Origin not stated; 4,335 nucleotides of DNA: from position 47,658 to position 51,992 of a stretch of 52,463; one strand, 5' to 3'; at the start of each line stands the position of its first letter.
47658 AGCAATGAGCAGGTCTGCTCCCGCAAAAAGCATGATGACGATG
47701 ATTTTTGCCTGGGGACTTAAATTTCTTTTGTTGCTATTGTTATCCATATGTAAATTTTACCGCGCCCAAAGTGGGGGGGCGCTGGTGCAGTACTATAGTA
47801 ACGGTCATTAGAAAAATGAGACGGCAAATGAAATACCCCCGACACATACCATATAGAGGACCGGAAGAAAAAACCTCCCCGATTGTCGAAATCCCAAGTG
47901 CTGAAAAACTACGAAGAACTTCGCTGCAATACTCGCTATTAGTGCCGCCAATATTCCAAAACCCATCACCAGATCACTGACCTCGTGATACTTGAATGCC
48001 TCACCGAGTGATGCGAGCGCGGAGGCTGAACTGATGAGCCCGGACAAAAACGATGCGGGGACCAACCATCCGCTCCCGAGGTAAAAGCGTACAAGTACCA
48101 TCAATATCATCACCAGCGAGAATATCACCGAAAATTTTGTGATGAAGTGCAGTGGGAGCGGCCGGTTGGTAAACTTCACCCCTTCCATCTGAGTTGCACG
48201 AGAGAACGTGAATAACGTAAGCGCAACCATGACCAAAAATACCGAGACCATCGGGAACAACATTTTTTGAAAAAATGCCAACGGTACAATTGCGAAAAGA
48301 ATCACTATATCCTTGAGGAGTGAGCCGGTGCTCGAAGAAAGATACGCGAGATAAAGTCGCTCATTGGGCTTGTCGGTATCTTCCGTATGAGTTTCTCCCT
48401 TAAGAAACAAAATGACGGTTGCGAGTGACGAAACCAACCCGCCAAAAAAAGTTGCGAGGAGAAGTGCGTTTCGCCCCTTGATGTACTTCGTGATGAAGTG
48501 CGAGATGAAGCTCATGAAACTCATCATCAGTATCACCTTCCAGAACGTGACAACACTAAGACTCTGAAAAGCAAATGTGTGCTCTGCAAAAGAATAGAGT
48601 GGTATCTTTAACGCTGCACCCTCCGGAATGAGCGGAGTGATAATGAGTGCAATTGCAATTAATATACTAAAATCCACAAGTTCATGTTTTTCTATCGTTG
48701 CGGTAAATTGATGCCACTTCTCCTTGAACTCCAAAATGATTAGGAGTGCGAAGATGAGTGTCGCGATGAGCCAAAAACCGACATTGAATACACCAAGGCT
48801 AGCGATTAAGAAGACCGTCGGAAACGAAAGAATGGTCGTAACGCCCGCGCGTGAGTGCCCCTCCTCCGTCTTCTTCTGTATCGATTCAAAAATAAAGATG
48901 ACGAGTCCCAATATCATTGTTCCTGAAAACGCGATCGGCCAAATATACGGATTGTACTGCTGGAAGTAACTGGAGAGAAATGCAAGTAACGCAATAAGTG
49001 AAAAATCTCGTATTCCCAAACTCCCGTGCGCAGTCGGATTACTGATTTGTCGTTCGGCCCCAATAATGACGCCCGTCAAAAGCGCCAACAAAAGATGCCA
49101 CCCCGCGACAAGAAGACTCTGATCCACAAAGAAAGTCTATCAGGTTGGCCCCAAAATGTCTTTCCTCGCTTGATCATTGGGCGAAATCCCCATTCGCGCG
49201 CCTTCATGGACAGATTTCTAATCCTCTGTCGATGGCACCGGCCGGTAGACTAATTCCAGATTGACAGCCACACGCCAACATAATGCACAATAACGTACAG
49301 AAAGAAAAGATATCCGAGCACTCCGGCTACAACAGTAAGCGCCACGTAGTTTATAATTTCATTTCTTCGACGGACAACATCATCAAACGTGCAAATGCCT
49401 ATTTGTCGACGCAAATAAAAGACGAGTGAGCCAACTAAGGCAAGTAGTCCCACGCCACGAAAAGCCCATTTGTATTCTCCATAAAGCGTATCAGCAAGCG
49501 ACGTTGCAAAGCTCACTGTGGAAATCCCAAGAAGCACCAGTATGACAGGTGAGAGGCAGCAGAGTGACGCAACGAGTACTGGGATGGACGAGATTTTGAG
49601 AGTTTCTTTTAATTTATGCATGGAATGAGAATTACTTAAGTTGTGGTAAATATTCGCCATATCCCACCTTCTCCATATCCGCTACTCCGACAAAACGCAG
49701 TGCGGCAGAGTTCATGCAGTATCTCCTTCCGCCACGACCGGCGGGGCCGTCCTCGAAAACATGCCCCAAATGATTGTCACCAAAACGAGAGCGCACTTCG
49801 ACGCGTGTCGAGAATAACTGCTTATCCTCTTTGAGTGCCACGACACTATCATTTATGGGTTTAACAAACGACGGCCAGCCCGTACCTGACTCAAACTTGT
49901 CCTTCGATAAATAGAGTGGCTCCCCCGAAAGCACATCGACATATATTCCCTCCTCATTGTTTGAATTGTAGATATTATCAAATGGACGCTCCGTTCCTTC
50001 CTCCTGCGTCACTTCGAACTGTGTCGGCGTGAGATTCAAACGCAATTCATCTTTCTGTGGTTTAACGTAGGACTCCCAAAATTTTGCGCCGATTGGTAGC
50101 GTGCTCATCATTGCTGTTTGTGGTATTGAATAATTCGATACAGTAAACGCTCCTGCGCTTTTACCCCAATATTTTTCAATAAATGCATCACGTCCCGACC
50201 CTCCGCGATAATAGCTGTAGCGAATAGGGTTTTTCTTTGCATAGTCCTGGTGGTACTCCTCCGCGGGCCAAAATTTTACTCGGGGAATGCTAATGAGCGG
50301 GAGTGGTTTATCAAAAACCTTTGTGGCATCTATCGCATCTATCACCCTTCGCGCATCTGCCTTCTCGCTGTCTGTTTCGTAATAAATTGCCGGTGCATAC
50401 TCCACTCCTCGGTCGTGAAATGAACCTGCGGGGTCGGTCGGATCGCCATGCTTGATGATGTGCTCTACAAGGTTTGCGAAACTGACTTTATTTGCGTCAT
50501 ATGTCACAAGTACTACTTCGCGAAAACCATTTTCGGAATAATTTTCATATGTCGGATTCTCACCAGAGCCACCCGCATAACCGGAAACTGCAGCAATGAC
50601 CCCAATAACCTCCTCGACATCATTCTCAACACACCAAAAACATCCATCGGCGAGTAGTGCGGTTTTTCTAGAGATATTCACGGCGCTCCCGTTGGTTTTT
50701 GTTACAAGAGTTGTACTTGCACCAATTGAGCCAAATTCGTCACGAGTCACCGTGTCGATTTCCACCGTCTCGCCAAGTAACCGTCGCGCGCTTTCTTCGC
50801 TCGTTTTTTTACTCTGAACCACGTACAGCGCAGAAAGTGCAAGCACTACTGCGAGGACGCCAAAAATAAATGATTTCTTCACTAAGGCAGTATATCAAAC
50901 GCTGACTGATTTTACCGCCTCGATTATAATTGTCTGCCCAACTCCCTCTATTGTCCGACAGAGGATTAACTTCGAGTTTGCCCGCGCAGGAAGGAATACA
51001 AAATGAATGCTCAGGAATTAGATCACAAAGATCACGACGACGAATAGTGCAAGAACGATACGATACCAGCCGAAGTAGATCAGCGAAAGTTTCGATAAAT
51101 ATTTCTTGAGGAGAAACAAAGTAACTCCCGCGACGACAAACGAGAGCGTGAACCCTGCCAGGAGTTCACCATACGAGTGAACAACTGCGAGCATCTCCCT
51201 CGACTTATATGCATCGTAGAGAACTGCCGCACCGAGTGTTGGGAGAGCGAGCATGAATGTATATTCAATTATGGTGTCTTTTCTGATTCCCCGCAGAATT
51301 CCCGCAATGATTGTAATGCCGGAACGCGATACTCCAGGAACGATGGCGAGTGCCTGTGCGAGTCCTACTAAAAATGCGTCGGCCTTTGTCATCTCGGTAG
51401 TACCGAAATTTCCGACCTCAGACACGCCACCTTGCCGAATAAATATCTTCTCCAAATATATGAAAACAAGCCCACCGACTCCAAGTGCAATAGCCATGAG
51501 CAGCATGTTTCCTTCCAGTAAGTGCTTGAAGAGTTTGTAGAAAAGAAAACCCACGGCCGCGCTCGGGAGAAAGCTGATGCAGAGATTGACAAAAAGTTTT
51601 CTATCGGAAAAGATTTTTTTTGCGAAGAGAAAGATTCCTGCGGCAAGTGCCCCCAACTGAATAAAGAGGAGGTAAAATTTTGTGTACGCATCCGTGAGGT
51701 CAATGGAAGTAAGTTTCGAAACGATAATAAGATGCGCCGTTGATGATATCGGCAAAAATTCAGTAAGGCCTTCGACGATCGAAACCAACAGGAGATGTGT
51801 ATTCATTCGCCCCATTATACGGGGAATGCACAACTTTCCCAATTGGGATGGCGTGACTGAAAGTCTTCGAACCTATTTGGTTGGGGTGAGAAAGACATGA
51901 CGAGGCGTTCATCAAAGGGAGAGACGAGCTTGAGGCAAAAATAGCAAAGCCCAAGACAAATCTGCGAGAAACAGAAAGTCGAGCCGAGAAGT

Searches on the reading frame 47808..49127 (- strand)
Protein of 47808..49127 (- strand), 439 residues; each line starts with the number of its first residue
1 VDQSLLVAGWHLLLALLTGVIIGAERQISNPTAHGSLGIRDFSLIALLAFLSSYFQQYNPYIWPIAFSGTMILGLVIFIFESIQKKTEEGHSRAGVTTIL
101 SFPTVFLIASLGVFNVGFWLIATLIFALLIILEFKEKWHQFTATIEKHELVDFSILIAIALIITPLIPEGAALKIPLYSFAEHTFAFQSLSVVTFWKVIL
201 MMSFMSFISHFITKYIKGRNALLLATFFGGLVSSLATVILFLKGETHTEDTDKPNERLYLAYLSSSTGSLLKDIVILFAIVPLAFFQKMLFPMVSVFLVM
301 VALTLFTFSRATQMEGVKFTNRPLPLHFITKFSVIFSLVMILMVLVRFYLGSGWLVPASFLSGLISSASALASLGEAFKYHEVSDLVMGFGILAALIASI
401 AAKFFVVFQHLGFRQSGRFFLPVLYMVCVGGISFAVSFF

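Call 24: search_protein_families(library=pfam, proteins=[window:47808-49127:-], max_evalue=0.001)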
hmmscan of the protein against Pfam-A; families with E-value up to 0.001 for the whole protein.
window:47808-49127:- (439 aa): 2 families
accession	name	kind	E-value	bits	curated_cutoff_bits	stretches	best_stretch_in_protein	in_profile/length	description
PF13194.11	DUF4010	-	1.1e-27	97.6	30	1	202-408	3-207/210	Domain of unknown function (DUF4010)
PF02308.21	MgtC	-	1.6e-11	45.1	31.4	1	12-140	1-120/121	MgtC family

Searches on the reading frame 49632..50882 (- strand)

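Call 24: search_protein_families(library=pfam, proteins=[window:49632-50882:-], max_evalue=0.001)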
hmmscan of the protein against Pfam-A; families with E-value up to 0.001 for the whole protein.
window:49632-50882:- (416 aa): 2 families
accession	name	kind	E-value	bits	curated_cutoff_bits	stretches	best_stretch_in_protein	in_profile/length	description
PF01641.26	SelR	-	1.3e-43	148.1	24.9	1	284-398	1-115/116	SelR domain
PF01625.27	PMSR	-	7.9e-43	146.8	23.7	1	74-223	1-152/153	Peptide methionine sulfoxide reductase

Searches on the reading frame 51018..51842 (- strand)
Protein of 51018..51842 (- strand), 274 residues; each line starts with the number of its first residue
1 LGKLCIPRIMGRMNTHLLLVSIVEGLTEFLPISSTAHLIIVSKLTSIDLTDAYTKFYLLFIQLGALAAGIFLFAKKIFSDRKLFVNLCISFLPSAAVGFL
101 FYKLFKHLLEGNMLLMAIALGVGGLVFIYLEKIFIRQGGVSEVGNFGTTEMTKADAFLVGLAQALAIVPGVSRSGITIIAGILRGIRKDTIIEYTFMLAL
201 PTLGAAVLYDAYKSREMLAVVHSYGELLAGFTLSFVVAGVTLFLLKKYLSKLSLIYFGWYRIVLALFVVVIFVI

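Call 24: search_protein_families(library=pfam, proteins=[window:51018-51842:-], max_evalue=0.001)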
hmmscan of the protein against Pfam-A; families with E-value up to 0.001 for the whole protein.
window:51018-51842:- (274 aa): 1 family
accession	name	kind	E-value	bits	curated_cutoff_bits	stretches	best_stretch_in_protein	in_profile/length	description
PF02673.24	BacA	-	1.8e-57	195.5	33.4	1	18-266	2-256/257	Bacitracin resistance protein BacA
